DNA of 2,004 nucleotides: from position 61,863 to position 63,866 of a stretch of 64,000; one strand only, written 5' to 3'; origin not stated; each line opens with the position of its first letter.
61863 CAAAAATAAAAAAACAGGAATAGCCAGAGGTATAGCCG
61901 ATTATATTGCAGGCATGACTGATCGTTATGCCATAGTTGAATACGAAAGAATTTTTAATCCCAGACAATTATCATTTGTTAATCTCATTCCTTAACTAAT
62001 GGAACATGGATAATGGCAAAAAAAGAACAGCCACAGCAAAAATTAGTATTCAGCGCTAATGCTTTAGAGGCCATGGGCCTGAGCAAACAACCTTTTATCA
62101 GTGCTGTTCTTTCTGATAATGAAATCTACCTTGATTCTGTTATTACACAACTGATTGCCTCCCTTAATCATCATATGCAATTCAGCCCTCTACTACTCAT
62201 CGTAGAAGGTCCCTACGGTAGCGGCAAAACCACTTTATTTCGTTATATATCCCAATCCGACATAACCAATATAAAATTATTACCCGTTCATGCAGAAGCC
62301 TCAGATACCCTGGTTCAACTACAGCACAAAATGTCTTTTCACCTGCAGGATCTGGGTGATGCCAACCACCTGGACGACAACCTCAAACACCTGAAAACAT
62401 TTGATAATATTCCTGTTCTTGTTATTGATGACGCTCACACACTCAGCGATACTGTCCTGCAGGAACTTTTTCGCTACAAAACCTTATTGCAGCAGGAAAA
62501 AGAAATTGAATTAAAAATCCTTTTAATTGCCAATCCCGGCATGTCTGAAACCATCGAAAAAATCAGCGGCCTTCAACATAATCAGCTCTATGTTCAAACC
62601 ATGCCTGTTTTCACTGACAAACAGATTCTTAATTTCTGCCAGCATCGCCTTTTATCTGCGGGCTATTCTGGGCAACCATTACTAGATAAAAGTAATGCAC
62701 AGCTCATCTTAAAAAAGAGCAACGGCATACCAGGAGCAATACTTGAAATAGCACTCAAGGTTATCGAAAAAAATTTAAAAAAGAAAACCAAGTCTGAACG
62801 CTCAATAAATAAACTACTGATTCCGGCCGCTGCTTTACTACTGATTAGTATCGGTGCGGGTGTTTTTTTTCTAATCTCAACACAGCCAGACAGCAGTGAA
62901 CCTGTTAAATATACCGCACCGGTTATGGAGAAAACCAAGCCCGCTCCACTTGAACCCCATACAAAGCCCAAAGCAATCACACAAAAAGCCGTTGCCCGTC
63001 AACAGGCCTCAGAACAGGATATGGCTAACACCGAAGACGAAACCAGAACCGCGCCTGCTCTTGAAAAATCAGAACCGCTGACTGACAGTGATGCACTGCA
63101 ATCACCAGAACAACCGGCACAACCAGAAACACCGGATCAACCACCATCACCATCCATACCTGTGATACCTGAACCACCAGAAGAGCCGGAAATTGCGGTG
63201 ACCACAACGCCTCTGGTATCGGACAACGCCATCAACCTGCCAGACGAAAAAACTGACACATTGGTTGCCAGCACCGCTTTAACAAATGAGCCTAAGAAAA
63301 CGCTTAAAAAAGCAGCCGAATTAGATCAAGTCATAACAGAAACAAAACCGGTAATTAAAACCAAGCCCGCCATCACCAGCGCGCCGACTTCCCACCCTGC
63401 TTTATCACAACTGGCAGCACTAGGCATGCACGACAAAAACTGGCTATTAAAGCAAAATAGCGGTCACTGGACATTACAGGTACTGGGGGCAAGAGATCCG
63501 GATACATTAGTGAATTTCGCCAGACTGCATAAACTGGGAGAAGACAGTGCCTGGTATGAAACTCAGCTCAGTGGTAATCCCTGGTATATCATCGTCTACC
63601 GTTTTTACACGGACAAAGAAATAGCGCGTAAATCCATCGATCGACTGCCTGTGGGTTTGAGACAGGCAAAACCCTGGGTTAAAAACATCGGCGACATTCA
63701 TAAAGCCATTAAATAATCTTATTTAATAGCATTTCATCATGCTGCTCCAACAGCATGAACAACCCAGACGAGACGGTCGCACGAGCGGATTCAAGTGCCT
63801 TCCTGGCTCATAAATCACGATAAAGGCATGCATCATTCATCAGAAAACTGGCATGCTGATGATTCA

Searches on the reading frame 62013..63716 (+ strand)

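Call 51: search_protein_families(library=pfam, proteins=[window:62013-63716:+], max_evalue=0.00001)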
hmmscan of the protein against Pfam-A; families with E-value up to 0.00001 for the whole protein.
window:62013-63716:+ (567 aa): 1 family
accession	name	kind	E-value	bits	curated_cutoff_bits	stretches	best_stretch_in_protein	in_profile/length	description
PF13401.12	AAA_22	-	2.4e-10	41.3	27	1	59-179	5-128/130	AAA domain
